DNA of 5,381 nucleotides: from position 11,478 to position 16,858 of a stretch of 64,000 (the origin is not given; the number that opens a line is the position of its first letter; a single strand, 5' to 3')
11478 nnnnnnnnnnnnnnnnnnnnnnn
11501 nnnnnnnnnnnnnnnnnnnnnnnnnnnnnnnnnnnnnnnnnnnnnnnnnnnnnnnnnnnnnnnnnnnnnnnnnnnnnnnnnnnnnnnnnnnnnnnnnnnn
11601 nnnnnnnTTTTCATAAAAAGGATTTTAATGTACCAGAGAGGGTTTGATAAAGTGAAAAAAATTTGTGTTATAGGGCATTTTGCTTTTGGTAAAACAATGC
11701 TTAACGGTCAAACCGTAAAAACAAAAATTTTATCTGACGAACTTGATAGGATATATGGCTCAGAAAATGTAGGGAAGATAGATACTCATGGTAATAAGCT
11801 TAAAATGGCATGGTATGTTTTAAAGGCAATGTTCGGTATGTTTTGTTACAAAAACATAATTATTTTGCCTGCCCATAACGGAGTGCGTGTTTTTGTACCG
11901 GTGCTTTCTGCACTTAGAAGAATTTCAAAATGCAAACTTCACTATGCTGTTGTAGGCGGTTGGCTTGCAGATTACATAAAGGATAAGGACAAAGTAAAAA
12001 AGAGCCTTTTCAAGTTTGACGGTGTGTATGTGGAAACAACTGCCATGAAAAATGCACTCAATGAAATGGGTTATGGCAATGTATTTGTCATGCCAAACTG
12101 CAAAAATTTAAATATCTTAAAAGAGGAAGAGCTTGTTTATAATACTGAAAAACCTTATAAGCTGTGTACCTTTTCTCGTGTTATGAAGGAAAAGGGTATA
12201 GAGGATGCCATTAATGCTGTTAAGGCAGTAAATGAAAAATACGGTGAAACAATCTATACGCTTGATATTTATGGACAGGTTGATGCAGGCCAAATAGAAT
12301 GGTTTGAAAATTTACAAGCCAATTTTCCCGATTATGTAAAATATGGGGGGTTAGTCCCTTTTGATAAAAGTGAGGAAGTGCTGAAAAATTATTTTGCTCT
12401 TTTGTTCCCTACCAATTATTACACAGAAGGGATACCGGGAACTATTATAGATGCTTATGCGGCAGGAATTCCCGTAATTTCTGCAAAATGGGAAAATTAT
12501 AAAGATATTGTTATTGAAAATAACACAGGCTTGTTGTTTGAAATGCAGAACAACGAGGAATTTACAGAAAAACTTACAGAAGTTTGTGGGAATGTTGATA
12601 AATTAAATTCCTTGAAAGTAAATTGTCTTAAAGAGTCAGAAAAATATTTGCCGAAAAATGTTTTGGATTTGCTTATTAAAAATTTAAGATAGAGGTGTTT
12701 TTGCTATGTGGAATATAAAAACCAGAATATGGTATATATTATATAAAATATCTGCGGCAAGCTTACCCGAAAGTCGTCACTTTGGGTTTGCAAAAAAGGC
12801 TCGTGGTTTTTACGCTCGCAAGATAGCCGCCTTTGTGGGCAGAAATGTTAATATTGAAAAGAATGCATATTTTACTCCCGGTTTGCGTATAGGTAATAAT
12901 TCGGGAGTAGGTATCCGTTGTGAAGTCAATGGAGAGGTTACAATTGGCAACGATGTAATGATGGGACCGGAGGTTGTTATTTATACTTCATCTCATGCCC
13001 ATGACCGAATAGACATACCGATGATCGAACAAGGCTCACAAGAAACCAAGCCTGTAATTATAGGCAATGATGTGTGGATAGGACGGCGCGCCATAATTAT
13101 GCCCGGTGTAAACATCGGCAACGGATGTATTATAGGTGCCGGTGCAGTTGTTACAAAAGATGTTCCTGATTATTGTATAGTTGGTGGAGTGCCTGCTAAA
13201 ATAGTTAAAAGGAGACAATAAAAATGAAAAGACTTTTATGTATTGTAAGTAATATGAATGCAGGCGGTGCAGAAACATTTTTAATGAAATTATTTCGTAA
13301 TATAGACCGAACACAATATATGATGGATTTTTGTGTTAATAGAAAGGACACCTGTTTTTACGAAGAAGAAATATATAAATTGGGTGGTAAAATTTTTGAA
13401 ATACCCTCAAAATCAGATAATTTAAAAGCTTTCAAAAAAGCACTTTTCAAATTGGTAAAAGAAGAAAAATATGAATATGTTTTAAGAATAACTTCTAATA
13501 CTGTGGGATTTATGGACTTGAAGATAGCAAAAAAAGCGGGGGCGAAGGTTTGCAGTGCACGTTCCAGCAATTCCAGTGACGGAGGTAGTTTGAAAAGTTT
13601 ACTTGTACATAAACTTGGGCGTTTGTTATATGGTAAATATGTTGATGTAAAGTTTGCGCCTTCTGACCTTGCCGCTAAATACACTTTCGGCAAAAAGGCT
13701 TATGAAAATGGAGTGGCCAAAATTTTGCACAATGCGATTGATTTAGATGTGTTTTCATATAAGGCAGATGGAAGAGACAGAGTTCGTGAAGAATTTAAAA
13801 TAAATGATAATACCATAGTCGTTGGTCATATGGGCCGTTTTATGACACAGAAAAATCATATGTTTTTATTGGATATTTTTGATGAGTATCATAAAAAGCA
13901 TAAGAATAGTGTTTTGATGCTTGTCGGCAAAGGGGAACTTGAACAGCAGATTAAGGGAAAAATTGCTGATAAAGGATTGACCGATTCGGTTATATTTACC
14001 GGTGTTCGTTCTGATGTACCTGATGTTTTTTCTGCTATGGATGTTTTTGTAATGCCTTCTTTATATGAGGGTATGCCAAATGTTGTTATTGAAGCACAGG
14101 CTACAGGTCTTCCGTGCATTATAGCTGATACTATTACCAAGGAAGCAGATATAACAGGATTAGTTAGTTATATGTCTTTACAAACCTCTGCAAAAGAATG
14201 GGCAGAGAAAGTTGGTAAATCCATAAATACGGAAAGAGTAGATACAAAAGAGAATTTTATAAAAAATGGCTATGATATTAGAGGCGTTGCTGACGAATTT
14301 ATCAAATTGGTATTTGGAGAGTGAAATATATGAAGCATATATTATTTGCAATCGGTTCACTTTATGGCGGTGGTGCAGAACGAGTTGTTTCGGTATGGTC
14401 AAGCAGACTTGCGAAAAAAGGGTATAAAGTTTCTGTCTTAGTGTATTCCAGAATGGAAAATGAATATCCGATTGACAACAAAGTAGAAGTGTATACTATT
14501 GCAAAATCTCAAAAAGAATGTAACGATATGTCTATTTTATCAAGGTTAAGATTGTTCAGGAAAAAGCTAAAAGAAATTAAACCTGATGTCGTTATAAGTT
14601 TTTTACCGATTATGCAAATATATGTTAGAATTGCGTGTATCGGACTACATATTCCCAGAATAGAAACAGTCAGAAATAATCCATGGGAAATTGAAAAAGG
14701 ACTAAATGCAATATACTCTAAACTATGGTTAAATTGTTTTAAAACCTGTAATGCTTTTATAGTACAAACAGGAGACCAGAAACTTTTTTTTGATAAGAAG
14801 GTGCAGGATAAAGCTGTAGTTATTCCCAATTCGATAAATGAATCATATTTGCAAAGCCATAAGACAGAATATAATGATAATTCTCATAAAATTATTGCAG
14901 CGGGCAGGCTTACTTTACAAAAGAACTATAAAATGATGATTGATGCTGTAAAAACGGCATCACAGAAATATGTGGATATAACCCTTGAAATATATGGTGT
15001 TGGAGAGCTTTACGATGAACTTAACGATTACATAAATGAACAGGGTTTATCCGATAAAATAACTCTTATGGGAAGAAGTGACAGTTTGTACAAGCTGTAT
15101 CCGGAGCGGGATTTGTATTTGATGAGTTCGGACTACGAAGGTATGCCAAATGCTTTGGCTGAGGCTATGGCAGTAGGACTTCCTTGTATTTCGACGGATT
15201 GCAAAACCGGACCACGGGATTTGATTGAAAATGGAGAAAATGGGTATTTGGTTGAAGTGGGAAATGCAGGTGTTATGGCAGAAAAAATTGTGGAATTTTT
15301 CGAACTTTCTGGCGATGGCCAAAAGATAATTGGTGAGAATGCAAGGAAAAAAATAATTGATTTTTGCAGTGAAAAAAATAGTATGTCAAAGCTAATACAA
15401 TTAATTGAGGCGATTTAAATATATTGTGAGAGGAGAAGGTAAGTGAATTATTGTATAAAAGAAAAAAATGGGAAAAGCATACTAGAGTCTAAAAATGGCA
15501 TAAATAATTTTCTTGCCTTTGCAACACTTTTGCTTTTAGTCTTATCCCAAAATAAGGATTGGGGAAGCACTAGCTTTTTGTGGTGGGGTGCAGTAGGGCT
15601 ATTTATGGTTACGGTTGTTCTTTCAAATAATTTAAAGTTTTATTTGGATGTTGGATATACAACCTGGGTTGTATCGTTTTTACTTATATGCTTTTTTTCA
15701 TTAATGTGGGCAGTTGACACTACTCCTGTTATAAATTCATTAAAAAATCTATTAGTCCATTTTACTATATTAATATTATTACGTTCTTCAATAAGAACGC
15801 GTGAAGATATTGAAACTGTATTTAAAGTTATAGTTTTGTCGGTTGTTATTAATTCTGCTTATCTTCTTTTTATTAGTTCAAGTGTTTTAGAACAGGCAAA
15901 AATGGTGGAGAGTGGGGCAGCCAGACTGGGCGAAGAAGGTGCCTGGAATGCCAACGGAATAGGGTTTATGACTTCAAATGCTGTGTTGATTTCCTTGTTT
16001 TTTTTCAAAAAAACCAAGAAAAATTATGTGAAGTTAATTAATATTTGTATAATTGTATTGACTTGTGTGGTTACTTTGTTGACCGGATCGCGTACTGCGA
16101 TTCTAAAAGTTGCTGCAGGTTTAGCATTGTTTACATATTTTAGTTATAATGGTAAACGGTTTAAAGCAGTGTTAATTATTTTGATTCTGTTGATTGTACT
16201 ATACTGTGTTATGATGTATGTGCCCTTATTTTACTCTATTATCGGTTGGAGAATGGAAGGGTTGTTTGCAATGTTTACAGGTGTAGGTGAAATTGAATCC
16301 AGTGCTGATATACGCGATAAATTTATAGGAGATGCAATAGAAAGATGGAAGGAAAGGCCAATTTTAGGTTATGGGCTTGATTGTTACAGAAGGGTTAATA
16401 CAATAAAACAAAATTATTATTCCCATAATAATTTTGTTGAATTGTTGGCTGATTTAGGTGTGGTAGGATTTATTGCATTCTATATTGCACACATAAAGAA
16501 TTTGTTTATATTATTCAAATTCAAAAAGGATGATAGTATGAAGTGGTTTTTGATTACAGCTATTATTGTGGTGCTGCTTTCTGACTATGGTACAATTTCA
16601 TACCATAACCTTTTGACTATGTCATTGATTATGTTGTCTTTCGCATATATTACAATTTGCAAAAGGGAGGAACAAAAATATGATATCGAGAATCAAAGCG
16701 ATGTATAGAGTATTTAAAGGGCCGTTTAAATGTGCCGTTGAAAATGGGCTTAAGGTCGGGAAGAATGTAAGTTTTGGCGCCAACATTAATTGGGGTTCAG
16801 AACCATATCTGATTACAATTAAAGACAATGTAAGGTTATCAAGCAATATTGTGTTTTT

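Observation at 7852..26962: Wzx/Wzy glycan operon with three ATP-grasp ligases and a uronic-acid activation module: candidate peptide- or amino-acid-amidated surface polysaccharide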

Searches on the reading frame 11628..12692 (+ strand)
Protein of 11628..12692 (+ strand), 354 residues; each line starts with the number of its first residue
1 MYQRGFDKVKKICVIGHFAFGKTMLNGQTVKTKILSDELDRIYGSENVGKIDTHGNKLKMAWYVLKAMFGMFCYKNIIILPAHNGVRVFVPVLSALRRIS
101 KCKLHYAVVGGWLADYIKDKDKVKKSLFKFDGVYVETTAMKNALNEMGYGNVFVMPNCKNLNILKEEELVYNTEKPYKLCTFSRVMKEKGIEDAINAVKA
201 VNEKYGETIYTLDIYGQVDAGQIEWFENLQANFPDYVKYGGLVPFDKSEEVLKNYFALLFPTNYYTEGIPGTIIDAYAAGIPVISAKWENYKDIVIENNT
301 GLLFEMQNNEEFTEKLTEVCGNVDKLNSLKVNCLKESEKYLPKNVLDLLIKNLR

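Call 3: search_protein_families(library=pfam, proteins=[window:11628-12692:+], max_evalue=0.01)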
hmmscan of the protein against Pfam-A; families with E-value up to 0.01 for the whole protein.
window:11628-12692:+ (354 aa): 3 families
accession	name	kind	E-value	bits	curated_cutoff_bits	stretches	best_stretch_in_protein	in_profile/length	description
PF13692.12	Glyco_trans_1_4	-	4.2e-17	63.2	27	1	178-320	3-140/142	Glycosyl transferases group 1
PF00534.26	Glycos_transf_1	-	1.1e-15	58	26.4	1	174-326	13-162/172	Glycosyl transferases group 1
PF13524.12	Glyco_trans_1_2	-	0.0025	18.2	25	1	207-319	15-111/144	Glycosyl transferase-like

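Call 5: search_protein_families(library=ncbifam, proteins=[window:11628-12692:+], max_evalue=0.001)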
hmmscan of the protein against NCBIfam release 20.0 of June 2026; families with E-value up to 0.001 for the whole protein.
window:11628-12692:+ (354 aa): 15 families
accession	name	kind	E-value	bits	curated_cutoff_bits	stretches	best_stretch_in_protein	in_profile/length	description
NF047880.1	glyco_SdgA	exception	5.3e-13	48.4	800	1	123-345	262-479/488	serine-aspartate repeat adhesin O-glycosyltransferase SdgA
NF041876.1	EPS_EpsE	equivalog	5e-11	42.5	400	1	139-330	175-369/389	exopolysaccharide biosynthesis GT4 family glycosyltransferase EpsE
NF049988.1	MGlcDAGSynMgs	equivalog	3.6e-10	39.8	400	1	181-340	218-371/398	alpha-monoglucosyldiacylglycerol synthase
NF046085.1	XrtY_assoc_Gly1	equivalog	4.9e-08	32.2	400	1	134-332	165-359/387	XrtY-associated glycosyltransferase XYAG1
NF007396.0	PRK09922.1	equivalog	5.4e-08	32.1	385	1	187-326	195-330/361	lipopolysaccharide 1,6-galactosyltransferase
TIGR02918.1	TIGR02918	equivalog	2.2e-07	29.9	574.6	1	168-319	309-456/500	accessory Sec system glycosyltransferase GtfA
TIGR04005.1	wcaL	equivalog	3.1e-07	29.6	537.6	1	172-320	218-368/406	colanic acid biosynthesis glycosyltransferase WcaL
NF047684.1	TeichurnBiosyTuaC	equivalog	3.2e-07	29.6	550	1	178-322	220-354/391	teichuronic acid biosynthesis protein TuaC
TIGR03088.1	stp2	hypoth_equivalog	5.6e-07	28.9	409.05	1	265-319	281-335/374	TIGR03088 family PEP-CTERM/XrtA system glycosyltransferase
NF053513.1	Gtran_IagA_BgsA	equivalog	4.1e-05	22.7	460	1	184-322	169-299/333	LTA glycolipid anchor biosynthesis glycosyltransferase, IagA/BgsA family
NF038229.1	Glyco4_Geo_Pelo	equivalog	4.9e-05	22.5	400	1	263-319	244-298/338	GPMC system family 4 glycosyltransferase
TIGR02472.1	sucr_P_syn_N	equivalog_domain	0.00048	19.1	576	1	265-337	349-421/439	sucrose-phosphate synthase, putative, glycosyltransferase domain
NF050056.1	ProtGlycPglH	equivalog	0.00049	19.3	600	1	264-345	260-342/354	GalNAc-alpha-(1->4)-GalNAc-alpha-(1->3)-diNAcBac-PP-undecaprenol alpha-1,4-N-acetyl-D-galactosaminyltransferase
TIGR03999.1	thiol_BshA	equivalog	0.0005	19.1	273.7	1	272-342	288-359/375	N-acetyl-alpha-D-glucosaminyl L-malate synthase BshA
TIGR02149.1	glgA_Coryne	subfamily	0.00067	18.9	302.4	0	171-319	200-348/391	glycogen synthase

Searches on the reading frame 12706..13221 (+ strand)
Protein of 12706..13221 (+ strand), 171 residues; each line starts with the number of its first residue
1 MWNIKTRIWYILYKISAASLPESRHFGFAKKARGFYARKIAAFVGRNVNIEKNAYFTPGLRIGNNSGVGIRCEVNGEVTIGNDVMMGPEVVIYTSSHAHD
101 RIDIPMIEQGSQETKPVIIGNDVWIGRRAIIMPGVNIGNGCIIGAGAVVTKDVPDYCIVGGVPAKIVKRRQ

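Call 3: search_protein_families(library=pfam, proteins=[window:12706-13221:+], max_evalue=0.01)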
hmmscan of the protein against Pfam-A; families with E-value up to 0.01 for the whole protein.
window:12706-13221:+ (171 aa): 4 families
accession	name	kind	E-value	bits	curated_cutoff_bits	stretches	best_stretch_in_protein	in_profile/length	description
PF00132.30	Hexapep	-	1.8e-17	62.7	27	3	117-151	2-36/36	Bacterial transferase hexapeptide (six repeats)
PF14602.12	Hexapep_2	-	6.4e-10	39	27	1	116-151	1-34/34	Hexapeptide repeat of succinyl-transferase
PF25084.1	LbH_EIF2B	-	3.3e-07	30.7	54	1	43-148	5-104/105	EIF2B subunit epsilon LbH domain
PF25247.1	LbH_GLGC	-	0.001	19.4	27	1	64-162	30-121/135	GLGC left-handed parallel beta-helix domain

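Call 5: search_protein_families(library=ncbifam, proteins=[window:12706-13221:+], max_evalue=0.001)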
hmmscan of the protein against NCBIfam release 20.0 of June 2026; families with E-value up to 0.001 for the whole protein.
window:12706-13221:+ (171 aa): 48 families (the best 25 are shown)
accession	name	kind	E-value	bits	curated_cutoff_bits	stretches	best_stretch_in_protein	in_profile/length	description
NF007499.0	PRK10092.1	equivalog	1.7e-26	93.1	314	1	77-169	93-182/183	maltose O-acetyltransferase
TIGR03308.1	phn_thr-fam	hypoth_equivalog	1.1e-24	87.4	201.65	1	112-170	104-162/204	phosphonate metabolim protein, transferase hexapeptide repeat family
NF007240.0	PRK09677.1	equivalog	2.5e-23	82.6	243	1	77-170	85-184/192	putative lipopolysaccharide biosynthesis O-acetyl transferase WbbJ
NF000490.1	chloram_CatB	equivalog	3e-23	82.2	350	1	110-170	104-164/210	type B chloramphenicol O-acetyltransferase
NF000311.1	Vat_ABCDEFH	equivalog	1.1e-22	80.6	300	1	117-170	111-164/201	Vat family streptogramin A O-acetyltransferase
NF033468.1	stregram_VatI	exception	3.7e-22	79.1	415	1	117-170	113-166/208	streptogramin A O-acetyltransferase Vat(I)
NF007076.0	PRK09527.1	equivalog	1.4e-21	76.9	347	1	37-168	51-183/203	galactoside O-acetyltransferase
NF007797.0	PRK10502.1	subfamily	9.2e-21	74.3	192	1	5-170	21-179/183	WcaF family extracellular polysaccharide biosynthesis acetyltransferase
TIGR03570.1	NeuD_NnaD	subfamily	1.3e-19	70.6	160.8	2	117-165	154-202/202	NeuD/PglB/VioB family sugar acetyltransferase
NF000147.1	stregram_VatF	exception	3.3e-18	66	400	1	118-170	122-174/221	streptogramin A O-acetyltransferase Vat(F)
NF000101.1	stregram_VatA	exception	3.5e-18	66.1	450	1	117-170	119-172/219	streptogramin A O-acetyltransferase Vat(A)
NF000504.1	stregram_VatH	exception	4.3e-18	66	475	1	117-170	118-171/216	streptogramin A O-acetyltransferase Vat(H)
NF000111.1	stregram_VatD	exception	1.2e-17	64.4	400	1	116-170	113-167/209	streptogramin A O-acetyltransferase Vat(D)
TIGR03532.1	DapD_Ac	equivalog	2.1e-17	63.5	231.75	1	42-169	93-213/231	2,3,4,5-tetrahydropyridine-2,6-dicarboxylate N-acetyltransferase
NF000097.1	stregram_VatC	exception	2.6e-17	63.4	425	1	118-170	120-172/212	streptogramin A O-acetyltransferase Vat(C)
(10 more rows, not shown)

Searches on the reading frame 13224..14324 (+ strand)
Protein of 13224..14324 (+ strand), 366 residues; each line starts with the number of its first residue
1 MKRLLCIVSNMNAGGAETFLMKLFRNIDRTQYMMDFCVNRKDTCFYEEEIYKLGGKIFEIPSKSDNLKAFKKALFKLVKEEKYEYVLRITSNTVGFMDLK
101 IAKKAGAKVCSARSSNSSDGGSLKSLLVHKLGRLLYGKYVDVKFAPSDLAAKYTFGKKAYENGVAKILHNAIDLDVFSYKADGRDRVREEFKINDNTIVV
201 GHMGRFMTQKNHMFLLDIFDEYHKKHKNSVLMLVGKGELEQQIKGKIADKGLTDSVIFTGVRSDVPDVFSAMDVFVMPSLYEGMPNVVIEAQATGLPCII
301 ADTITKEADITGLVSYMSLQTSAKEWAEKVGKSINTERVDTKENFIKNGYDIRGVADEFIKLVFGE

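Call 3: search_protein_families(library=pfam, proteins=[window:13224-14324:+], max_evalue=0.01)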
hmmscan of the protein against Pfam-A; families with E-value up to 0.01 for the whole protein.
window:13224-14324:+ (366 aa): 4 families
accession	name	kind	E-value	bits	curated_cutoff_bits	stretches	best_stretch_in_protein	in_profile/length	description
PF13692.12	Glyco_trans_1_4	-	2e-27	96.7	27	1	199-332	3-138/142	Glycosyl transferases group 1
PF00534.26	Glycos_transf_1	-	5.7e-27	94.8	26.4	1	184-350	2-170/172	Glycosyl transferases group 1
PF13439.12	Glyco_transf_4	-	0.0051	17.3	28.5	1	14-175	2-169/170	Glycosyltransferase Family 4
PF20706.3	GT4-conflict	-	0.0053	16.2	26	1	258-302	268-312/385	Family 4 Glycosyltransferase in conflict systems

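Call 5: search_protein_families(library=ncbifam, proteins=[window:13224-14324:+], max_evalue=0.001)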
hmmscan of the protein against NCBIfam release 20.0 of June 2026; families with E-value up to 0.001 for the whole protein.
window:13224-14324:+ (366 aa): 30 families (the best 25 are shown)
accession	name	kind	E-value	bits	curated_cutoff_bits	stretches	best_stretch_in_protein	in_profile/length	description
TIGR03088.1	stp2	hypoth_equivalog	2.2e-30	105.9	409.05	1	6-302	6-303/374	TIGR03088 family PEP-CTERM/XrtA system glycosyltransferase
TIGR03999.1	thiol_BshA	equivalog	3.3e-18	65.8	273.7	1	165-316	169-318/375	N-acetyl-alpha-D-glucosaminyl L-malate synthase BshA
NF012034.0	PRK15490.1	equivalog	8.6e-18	64.1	813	1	192-303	393-504/578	Vi polysaccharide biosynthesis glycosyltransferase TviE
NF011726.0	PRK15179.1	equivalog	2.4e-16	59.2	733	1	176-300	496-620/694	Vi polysaccharide biosynthesis protein TviE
NF047684.1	TeichurnBiosyTuaC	equivalog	1.5e-15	57.1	550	1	165-315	187-332/391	teichuronic acid biosynthesis protein TuaC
NF050063.1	ProtGlycPglJ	equivalog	9.8e-15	54.6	500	1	84-300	89-294/363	N-acetylgalactosamine-N,N'-diacetylbacillosaminyl-diphospho-undecaprenol 4-alpha-N-acetylgalactosaminyltransferase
NF007396.0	PRK09922.1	equivalog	1.8e-13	50.1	385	1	198-340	186-330/361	lipopolysaccharide 1,6-galactosyltransferase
TIGR04063.1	stp3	hypoth_equivalog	2.4e-13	49.8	442.05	1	165-284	182-302/397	TIGR04063 family PEP-CTERM/XrtA system glycosyltransferase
TIGR04157.1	glyco_rSAM_CFB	subfamily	1.5e-12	47.2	400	1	166-304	196-333/406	TIGR04157 family glycosyltransferase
NF038295.1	EPS_HpsP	equivalog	2.2e-12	46.7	550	1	183-361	193-382/388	hormogonium polysaccharide biosynthesis glycosyltransferase HpsP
NF038298.1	EPS_HpsO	equivalog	4.4e-12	45.5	575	1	158-279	164-283/388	hormogonium polysaccharide biosynthesis glycosyltransferase HpsO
TIGR04047.1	MSMEG_0565_glyc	hypoth_equivalog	2.6e-10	39.9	259.85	1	165-311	161-318/373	MSMEG_0565 family glycosyltransferase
NF050056.1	ProtGlycPglH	equivalog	2.1e-09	36.9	600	1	5-293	4-274/354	GalNAc-alpha-(1->4)-GalNAc-alpha-(1->3)-diNAcBac-PP-undecaprenol alpha-1,4-N-acetyl-D-galactosaminyltransferase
TIGR02149.1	glgA_Coryne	subfamily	3.8e-09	36.2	302.4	1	165-335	171-350/391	glycogen synthase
NF053513.1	Gtran_IagA_BgsA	equivalog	5.9e-09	35.4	460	1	92-344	50-307/333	LTA glycolipid anchor biosynthesis glycosyltransferase, IagA/BgsA family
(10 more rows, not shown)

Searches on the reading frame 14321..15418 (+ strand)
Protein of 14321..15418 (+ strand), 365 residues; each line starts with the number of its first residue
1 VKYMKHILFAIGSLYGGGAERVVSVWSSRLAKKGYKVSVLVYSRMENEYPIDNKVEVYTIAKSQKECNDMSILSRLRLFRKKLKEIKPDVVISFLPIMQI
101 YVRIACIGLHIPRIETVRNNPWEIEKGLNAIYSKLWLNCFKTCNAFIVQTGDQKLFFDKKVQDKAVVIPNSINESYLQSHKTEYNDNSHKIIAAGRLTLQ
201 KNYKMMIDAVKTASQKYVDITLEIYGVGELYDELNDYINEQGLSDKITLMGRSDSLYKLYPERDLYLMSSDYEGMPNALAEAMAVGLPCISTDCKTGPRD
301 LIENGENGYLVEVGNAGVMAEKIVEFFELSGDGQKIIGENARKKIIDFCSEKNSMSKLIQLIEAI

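Call 3: search_protein_families(library=pfam, proteins=[window:14321-15418:+], max_evalue=0.01)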
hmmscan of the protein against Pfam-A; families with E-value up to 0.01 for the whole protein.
window:14321-15418:+ (365 aa): 6 families
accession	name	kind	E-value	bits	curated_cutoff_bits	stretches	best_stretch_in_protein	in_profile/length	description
PF00534.26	Glycos_transf_1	-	3.7e-33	114.9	26.4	1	181-343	8-171/172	Glycosyl transferases group 1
PF13692.12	Glyco_trans_1_4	-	3.3e-31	108.9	27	1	189-326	2-139/142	Glycosyl transferases group 1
PF13439.12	Glyco_transf_4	-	1.4e-12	48.4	28.5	1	17-174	2-168/170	Glycosyltransferase Family 4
PF13477.12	Glyco_trans_4_2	-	4.3e-06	27.4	23.4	1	20-107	10-95/139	Glycosyl transferase 4-like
PF20706.3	GT4-conflict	-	0.0014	18.2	26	0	178-293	187-312/385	Family 4 Glycosyltransferase in conflict systems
PF13579.12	Glyco_trans_4_4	-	0.0049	17.7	29.7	1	17-120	1-104/158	Glycosyl transferase 4-like domain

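Call 5: search_protein_families(library=ncbifam, proteins=[window:14321-15418:+], max_evalue=0.001)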
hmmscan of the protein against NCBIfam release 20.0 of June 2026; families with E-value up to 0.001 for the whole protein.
window:14321-15418:+ (365 aa): 26 families (the best 25 are shown)
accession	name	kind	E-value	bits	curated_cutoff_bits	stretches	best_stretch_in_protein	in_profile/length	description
NF050056.1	ProtGlycPglH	equivalog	8.1e-37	127.1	600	1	6-363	2-351/354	GalNAc-alpha-(1->4)-GalNAc-alpha-(1->3)-diNAcBac-PP-undecaprenol alpha-1,4-N-acetyl-D-galactosaminyltransferase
NF047880.1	glyco_SdgA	exception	5.3e-32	111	800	1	126-349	253-475/488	serine-aspartate repeat adhesin O-glycosyltransferase SdgA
NF050063.1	ProtGlycPglJ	equivalog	6.6e-31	107.8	500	1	4-351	1-353/363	N-acetylgalactosamine-N,N'-diacetylbacillosaminyl-diphospho-undecaprenol 4-alpha-N-acetylgalactosaminyltransferase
NF007396.0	PRK09922.1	equivalog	2.2e-28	99.1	385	1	17-353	16-346/361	lipopolysaccharide 1,6-galactosyltransferase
TIGR03088.1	stp2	hypoth_equivalog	6.1e-27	94.6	409.05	1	7-357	4-365/374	TIGR03088 family PEP-CTERM/XrtA system glycosyltransferase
NF047881.1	glyco_SdgB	exception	1.1e-26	93.6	800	1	129-327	262-460/496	serine-aspartate repeat adhesin O-glycosyltransferase SdgB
NF041876.1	EPS_EpsE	equivalog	1.1e-25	90.8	400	1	159-350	182-381/389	exopolysaccharide biosynthesis GT4 family glycosyltransferase EpsE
TIGR02918.1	TIGR02918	equivalog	2.6e-23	82.5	574.6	1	141-326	269-464/500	accessory Sec system glycosyltransferase GtfA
TIGR04005.1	wcaL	equivalog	1.4e-19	70.3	537.6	1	188-362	222-403/406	colanic acid biosynthesis glycosyltransferase WcaL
TIGR03999.1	thiol_BshA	equivalog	2.9e-18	65.9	273.7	1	161-352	165-361/375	N-acetyl-alpha-D-glucosaminyl L-malate synthase BshA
NF038255.1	exopoly_VpsD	equivalog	3.3e-14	52.6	300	1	52-293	64-313/381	VpsD family glycosyltransferase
NF046085.1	XrtY_assoc_Gly1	equivalog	9.7e-13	47.7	400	1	163-364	182-383/387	XrtY-associated glycosyltransferase XYAG1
NF038011.1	PelF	equivalog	3.1e-12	46.3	100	1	150-319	267-438/489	GT4 family glycosyltransferase PelF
TIGR04157.1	glyco_rSAM_CFB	subfamily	5e-12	45.5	400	1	162-343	192-387/406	TIGR04157 family glycosyltransferase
NF012034.0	PRK15490.1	equivalog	1.3e-09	37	813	1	181-312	391-521/578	Vi polysaccharide biosynthesis glycosyltransferase TviE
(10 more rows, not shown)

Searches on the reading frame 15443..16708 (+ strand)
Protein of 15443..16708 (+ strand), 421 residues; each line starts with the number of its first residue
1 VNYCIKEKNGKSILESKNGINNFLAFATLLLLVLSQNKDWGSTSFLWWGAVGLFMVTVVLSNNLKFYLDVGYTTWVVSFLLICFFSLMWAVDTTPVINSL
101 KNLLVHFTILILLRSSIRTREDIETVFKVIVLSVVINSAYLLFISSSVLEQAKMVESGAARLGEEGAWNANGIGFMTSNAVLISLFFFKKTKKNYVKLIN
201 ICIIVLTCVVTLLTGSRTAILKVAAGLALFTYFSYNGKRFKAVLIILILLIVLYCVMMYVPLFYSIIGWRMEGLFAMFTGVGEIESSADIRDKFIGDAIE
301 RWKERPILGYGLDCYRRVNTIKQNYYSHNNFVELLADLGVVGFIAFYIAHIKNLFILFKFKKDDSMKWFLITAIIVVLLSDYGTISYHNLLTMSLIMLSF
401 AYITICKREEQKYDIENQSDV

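Call 3: search_protein_families(library=pfam, proteins=[window:15443-16708:+], max_evalue=0.01)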
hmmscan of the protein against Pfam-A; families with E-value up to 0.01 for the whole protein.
window:15443-16708:+ (421 aa): 1 family
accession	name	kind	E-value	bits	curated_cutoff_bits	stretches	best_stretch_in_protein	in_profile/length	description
PF04932.20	Wzy_C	-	8.3e-18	65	31.7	1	203-347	2-149/149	O-Antigen ligase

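Call 5: search_protein_families(library=ncbifam, proteins=[window:15443-16708:+], max_evalue=0.001)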
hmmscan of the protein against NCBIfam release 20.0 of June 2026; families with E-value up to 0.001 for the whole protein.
window:15443-16708:+ (421 aa): 2 families
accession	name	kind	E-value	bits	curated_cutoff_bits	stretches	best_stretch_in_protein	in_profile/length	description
TIGR04370.1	glyco_rpt_poly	subfamily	4.9e-09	35.7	40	1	43-265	15-235/396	oligosaccharide repeat unit polymerase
NF037933.1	EpaQ_fam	subfamily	0.00066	19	100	0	54-380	45-351/377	EpaQ family protein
